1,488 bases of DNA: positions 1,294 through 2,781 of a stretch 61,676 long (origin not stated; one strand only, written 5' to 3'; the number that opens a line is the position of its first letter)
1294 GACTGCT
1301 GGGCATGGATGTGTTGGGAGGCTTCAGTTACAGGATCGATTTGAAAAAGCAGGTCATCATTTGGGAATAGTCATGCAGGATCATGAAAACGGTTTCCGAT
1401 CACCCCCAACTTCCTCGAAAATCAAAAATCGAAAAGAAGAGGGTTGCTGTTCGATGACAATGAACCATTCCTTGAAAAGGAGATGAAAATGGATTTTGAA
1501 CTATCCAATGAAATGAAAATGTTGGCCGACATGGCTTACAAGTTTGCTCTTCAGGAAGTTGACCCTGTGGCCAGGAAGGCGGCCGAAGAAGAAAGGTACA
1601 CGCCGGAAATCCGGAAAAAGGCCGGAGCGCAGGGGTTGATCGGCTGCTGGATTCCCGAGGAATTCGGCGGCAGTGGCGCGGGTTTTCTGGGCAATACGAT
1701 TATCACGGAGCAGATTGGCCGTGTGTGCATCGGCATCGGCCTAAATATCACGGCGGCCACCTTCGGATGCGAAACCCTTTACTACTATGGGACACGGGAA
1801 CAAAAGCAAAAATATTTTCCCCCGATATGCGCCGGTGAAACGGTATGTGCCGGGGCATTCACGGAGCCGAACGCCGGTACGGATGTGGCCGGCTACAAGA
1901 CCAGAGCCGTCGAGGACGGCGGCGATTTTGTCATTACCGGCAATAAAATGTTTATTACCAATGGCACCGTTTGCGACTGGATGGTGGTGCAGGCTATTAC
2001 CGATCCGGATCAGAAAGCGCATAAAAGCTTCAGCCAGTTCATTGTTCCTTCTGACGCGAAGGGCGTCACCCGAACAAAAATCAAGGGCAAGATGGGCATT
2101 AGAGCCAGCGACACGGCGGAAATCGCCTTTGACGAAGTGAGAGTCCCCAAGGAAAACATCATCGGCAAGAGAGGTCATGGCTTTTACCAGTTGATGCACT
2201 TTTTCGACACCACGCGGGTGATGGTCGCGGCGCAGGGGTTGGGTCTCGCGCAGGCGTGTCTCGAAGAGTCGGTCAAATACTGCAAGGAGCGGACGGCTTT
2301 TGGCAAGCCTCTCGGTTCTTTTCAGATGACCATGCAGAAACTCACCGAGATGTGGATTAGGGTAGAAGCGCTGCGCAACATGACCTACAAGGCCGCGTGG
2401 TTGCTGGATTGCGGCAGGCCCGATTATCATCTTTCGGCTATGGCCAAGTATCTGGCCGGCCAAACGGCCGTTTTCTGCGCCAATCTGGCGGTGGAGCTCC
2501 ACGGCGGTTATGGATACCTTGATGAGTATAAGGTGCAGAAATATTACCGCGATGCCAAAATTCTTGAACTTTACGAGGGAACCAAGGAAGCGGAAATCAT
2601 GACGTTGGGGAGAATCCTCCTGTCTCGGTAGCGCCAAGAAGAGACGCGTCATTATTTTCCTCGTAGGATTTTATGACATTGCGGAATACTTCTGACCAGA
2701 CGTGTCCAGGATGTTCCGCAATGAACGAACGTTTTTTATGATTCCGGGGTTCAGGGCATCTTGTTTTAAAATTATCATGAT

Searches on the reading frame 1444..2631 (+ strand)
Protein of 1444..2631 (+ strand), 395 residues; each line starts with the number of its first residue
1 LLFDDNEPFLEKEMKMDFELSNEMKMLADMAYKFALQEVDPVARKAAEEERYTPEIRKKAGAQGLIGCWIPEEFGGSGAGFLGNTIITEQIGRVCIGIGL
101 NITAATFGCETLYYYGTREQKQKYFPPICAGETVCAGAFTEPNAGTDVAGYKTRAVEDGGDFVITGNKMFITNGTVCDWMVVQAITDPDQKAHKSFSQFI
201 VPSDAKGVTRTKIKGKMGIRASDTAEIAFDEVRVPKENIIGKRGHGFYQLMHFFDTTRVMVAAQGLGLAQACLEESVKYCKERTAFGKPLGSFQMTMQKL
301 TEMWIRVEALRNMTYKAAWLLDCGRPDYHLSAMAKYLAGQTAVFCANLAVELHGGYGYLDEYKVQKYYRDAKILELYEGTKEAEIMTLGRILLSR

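Call 99: search_protein_families(library=ncbifam, max_evalue=0.00001, proteins=[window:1444-2631:+])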
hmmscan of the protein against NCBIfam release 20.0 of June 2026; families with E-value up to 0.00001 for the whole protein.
window:1444-2631:+ (395 aa): 22 families
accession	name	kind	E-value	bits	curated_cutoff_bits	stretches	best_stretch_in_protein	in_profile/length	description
NF042972.1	AcrlCoAredClosAcrC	equivalog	9.5e-110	366.8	640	1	16-390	1-374/378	acryloyl-CoA reductase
NF045552.1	GlutCoADH_Des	equivalog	2.5e-93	313.4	470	1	16-381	1-368/387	glutaryl-CoA dehydrogenase Acd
NF058590.1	AcCoDHFadEBacil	equivalog_domain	2e-77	261.1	600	1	19-393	20-411/586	acyl-CoA dehydrogenase FadE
NF043006.1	CyhCrbnylCoADH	equivalog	2.4e-76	257.2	650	1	21-391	5-374/380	cyclohexane-1-carbonyl-CoA dehydrogenase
NF008997.0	PRK12341.1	equivalog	7.8e-72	242.4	537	1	16-393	1-377/382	acyl-CoA dehydrogenase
NF045652.1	ProlPCPDhRedW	equivalog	3.5e-69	233.4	650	1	22-384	2-365/376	L-prolyl-[peptidyl-carrier protein] dehydrogenase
NF053553.1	prodigi_MBC_PigA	equivalog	1.4e-66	225.2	500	1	16-383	1-370/381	prodigiosin MBC biosynthesis dehydrogenase PigA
TIGR03207.1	cyc_hxne_CoA_dh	equivalog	2.1e-62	211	575.35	1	20-386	1-363/372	cyclohexanecarboxyl-CoA dehydrogenase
NF042439.1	SulpropCoADesulf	equivalog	5.2e-62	209.8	600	1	30-382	3-360/379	3-sulfinopropanoyl-CoA desulfinase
NF002885.1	PRK03354.1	equivalog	3.9e-60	203.9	540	1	16-393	1-374/378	crotonobetainyl-CoA dehydrogenase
TIGR03203.1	pimD_small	equivalog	4.5e-45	154.3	652.7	1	17-375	1-359/378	pimeloyl-CoA dehydrogenase small subunit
NF052270.1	Staph_DH_FadE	equivalog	4.3e-43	147.5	600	1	106-392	111-393/400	acyl-CoA dehydrogenase FadE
TIGR03204.1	pimC_large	equivalog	1.4e-26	93.4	623.85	1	66-311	55-295/395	pimeloyl-CoA dehydrogenase large subunit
TIGR04022.1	sulfur_SfnB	equivalog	1.2e-24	87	430.9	1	55-376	37-364/391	SfnB family sulfur acquisition oxidoreductase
NF007000.1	PRK09463.1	subfamily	1e-23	83.6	600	1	19-358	42-398/726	acyl-CoA dehydrogenase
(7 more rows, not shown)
